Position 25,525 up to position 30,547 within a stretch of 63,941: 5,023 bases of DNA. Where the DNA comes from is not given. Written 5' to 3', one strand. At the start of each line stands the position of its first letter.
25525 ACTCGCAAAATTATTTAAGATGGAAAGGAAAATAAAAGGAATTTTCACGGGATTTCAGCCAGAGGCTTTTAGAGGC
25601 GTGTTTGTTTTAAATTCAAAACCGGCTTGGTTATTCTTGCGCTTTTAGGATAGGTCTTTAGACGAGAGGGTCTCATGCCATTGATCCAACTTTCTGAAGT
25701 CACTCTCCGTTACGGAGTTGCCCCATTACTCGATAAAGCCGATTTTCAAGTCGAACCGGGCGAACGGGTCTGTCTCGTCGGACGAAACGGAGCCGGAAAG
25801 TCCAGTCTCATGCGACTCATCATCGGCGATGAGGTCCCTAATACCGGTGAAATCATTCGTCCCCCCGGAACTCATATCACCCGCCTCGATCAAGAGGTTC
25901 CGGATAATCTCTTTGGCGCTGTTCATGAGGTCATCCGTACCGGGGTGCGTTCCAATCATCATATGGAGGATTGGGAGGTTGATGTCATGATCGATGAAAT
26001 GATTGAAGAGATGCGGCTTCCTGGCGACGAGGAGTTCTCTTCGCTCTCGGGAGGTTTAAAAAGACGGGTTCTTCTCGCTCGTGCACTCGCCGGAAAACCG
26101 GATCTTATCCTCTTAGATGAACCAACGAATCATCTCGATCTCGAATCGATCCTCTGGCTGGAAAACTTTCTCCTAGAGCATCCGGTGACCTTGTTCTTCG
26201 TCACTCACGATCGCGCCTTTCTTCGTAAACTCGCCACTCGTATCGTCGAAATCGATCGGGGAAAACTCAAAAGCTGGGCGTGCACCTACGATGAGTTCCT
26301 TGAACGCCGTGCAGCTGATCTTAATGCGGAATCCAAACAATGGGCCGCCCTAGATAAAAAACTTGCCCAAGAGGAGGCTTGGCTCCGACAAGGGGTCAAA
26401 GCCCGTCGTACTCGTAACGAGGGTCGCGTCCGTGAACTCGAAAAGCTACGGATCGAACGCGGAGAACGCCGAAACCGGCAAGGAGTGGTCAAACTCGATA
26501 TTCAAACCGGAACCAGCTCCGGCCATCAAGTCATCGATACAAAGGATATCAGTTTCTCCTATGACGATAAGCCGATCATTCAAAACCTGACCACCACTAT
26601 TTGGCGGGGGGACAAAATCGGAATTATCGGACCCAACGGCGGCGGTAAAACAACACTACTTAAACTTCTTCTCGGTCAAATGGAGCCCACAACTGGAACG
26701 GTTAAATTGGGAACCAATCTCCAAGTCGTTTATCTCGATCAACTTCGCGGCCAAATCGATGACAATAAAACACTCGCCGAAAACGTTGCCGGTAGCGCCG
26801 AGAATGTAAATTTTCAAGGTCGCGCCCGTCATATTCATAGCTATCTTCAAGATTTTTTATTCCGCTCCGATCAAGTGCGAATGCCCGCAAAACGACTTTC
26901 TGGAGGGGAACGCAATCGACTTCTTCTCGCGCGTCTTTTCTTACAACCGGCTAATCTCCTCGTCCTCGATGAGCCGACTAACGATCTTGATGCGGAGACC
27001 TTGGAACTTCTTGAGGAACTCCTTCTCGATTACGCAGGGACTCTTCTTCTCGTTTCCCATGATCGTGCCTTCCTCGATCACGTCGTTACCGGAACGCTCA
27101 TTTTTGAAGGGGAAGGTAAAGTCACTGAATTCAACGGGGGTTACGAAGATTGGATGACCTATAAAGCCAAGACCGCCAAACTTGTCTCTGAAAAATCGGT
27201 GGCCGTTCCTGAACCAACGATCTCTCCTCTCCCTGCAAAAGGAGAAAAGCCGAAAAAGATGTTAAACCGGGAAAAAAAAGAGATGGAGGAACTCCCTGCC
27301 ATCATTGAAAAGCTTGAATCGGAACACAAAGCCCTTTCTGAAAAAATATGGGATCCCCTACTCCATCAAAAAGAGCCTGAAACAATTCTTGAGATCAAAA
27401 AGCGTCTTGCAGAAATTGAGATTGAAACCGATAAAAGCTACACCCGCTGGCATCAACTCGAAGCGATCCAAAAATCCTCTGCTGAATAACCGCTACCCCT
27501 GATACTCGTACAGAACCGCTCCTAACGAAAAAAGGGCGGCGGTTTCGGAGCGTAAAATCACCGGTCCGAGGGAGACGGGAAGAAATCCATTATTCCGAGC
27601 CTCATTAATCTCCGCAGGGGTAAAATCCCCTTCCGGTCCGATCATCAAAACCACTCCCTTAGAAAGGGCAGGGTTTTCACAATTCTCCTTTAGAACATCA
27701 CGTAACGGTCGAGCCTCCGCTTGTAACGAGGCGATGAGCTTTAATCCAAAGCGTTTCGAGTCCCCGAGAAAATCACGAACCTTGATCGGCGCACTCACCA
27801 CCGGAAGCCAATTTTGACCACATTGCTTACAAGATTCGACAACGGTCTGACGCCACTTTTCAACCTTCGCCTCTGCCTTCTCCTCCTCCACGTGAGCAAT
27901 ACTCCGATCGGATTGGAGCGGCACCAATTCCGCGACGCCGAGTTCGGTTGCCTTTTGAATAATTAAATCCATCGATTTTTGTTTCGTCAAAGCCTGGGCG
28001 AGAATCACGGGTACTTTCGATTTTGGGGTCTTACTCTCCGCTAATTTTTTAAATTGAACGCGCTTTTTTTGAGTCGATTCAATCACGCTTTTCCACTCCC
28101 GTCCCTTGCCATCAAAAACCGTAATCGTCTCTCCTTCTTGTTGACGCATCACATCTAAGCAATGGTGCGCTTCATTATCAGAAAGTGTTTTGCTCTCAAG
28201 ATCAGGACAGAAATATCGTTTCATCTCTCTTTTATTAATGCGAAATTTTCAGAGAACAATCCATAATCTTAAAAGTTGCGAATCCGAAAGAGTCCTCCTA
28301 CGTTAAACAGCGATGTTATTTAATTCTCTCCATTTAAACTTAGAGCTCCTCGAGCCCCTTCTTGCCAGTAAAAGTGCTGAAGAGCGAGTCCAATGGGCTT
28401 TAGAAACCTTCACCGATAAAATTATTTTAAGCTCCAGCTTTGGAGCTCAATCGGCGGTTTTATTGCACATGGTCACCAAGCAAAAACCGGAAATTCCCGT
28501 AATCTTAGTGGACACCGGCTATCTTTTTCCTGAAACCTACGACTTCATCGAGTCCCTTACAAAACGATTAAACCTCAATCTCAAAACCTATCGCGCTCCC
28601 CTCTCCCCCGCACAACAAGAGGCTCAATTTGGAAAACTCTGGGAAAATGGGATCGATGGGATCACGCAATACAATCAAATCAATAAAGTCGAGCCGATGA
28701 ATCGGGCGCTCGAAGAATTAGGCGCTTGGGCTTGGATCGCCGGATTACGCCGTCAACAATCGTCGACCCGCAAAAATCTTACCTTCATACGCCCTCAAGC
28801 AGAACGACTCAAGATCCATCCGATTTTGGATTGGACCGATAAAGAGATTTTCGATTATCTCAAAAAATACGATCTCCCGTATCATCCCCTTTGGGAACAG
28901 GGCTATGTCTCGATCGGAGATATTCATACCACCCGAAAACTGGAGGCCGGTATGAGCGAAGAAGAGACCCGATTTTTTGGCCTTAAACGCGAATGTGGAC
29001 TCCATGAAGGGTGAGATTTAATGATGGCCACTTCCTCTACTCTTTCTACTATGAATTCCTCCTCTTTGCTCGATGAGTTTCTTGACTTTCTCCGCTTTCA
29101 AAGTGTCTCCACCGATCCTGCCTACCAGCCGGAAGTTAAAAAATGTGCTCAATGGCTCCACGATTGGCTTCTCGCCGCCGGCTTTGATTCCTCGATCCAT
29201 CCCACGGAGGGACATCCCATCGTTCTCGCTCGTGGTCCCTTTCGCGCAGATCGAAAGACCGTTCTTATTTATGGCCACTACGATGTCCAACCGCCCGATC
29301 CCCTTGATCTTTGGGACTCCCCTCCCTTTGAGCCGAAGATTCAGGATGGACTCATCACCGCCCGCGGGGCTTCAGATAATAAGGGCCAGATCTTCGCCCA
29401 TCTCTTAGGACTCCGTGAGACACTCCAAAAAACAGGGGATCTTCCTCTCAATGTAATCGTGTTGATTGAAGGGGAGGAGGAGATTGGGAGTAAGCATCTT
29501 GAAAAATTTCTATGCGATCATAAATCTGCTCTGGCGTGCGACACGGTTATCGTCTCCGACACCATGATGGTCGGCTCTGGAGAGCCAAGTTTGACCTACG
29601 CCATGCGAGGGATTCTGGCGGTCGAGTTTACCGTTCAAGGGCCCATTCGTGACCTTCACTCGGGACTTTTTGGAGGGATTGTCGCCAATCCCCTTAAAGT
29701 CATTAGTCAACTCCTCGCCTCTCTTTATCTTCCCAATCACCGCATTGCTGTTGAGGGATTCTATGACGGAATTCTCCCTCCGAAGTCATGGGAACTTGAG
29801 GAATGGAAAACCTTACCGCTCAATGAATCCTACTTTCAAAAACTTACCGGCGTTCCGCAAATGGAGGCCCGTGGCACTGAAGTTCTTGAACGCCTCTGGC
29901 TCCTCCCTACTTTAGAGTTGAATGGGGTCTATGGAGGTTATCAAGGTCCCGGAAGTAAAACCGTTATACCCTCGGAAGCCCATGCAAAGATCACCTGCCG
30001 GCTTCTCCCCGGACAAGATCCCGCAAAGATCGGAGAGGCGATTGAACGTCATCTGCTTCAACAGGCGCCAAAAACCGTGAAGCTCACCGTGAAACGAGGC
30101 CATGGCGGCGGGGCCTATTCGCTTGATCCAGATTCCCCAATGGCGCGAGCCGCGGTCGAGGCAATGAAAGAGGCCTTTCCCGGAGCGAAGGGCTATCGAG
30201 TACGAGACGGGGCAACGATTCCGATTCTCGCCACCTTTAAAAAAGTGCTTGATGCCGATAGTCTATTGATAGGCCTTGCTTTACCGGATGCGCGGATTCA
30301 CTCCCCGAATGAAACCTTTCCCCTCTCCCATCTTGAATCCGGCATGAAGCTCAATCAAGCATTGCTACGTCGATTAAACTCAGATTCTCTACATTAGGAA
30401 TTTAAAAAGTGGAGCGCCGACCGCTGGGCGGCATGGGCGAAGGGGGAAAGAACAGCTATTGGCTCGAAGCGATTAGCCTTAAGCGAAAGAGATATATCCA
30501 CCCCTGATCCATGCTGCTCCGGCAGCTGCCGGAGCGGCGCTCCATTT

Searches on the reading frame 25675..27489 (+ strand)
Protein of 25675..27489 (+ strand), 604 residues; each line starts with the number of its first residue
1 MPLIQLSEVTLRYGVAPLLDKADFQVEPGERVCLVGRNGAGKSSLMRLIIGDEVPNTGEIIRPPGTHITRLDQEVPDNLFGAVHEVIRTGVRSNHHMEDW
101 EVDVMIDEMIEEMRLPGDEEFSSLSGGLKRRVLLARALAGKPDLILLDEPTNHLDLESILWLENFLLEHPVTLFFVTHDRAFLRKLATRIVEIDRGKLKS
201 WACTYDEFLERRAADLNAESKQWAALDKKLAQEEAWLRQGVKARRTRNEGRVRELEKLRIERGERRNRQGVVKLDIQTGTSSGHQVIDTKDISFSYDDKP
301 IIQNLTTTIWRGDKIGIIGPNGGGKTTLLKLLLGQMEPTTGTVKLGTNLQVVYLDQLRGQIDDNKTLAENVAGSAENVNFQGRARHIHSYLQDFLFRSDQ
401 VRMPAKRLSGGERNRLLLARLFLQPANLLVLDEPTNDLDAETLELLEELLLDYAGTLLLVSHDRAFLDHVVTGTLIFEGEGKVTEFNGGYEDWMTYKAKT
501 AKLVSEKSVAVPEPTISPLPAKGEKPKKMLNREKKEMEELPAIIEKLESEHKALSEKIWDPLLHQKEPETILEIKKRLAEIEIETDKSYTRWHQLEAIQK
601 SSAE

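Call 54: search_protein_families(library=pfam, proteins=[window:25675-27489:+], max_evalue=0.001)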
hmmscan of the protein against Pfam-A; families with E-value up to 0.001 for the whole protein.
window:25675-27489:+ (604 aa): 13 families
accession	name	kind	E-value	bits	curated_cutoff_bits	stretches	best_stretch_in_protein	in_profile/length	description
PF00005.33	ABC_tran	-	1.9e-53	181.2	25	2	303-436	2-137/137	ABC transporter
PF13304.12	AAA_21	-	8.2e-15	56.1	27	0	385-467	220-303/304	AAA domain, putative AbiEii toxin, Type IV TA system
PF12848.13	ABC_tran_Xtn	-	8.8e-11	42.2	25.9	1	191-266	1-79/85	ABC transporter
PF02463.25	SMC_N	-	2.1e-09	37.6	40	0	399-470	135-205/220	RecF/RecN/SMC N terminal domain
PF16326.10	ABC_tran_CTD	-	2.6e-09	37.6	32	1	528-596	1-68/69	ABC transporter C-terminal domain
PF13191.12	AAA_16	-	2.7e-07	31.7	32.6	1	317-450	29-156/167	AAA ATPase domain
PF03193.22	RsgA_GTPase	-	5.2e-07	30.1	30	0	30-70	107-149/174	RsgA GTPase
PF13555.12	AAA_29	-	5e-06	26.6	27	0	20-46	13-39/61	P-loop containing region of AAA domain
PF13401.12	AAA_22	-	5.1e-06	27.3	27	0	317-451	10-109/130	AAA domain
PF01926.29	MMR_HSR1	-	1e-05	26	21.9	0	31-56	1-25/113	50S ribosome-binding GTPase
PF00006.31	ATP-synt_ab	-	8.2e-05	22.8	29.5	0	305-336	7-38/213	ATP synthase alpha/beta family, nucleotide-binding domain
PF13175.12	AAA_15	-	0.00024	21.3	32.1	0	32-49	26-43/374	AAA ATPase domain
PF13476.12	AAA_23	-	0.00027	22.1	27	0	316-331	23-38/201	AAA domain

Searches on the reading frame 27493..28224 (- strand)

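Call 54: search_protein_families(library=pfam, proteins=[window:27493-28224:-], max_evalue=0.001)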
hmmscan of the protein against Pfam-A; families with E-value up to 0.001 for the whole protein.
window:27493-28224:- (243 aa): 2 families
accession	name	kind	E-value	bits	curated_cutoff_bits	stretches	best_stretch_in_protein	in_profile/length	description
PF04452.19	Methyltrans_RNA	-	4.2e-49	166.7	23.9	1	68-237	2-164/165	RNA methyltransferase domain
PF20260.4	PUA_4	-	1.8e-13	50.8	23.9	1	14-60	1-47/48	RNA methyltransferase PUA domain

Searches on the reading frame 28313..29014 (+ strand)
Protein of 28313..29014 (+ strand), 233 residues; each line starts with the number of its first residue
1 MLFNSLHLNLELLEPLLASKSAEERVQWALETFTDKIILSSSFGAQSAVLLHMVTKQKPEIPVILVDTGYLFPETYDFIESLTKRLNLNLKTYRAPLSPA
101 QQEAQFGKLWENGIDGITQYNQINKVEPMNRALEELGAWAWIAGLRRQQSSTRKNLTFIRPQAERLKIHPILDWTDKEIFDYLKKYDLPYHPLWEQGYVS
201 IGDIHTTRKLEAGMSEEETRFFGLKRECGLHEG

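Call 54: search_protein_families(library=pfam, proteins=[window:28313-29014:+], max_evalue=0.001)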
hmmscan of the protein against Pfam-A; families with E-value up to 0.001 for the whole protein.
window:28313-29014:+ (233 aa): 1 family
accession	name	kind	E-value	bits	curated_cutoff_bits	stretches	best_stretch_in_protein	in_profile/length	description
PF01507.26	PAPS_reduct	-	3.2e-57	193.8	22.5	1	37-208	2-174/175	Phosphoadenosine phosphosulfate reductase domain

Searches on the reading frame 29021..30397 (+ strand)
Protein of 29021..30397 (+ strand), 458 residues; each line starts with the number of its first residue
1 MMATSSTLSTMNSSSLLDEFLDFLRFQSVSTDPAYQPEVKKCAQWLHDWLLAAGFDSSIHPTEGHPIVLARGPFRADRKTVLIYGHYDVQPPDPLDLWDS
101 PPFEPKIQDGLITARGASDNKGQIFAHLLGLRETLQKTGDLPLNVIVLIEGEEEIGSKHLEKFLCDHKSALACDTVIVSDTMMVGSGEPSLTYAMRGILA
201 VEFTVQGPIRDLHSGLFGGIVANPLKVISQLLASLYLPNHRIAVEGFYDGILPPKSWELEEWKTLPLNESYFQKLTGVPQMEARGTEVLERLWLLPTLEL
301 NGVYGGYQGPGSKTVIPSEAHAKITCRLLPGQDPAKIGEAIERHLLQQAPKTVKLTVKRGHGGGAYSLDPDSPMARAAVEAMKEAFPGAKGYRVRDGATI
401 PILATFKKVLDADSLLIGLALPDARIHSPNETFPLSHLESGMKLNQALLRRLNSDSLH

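Call 54: search_protein_families(library=pfam, proteins=[window:29021-30397:+], max_evalue=0.001)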
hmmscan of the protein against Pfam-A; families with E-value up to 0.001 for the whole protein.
window:29021-30397:+ (458 aa): 2 families
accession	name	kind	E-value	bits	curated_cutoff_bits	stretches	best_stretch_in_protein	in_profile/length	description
PF01546.33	Peptidase_M20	-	2.2e-27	96.7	24.6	1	82-450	1-205/206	Peptidase family M20/M25/M40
PF07687.19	M20_dimer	-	9.7e-18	64.5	21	1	194-352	2-106/107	Peptidase dimerisation domain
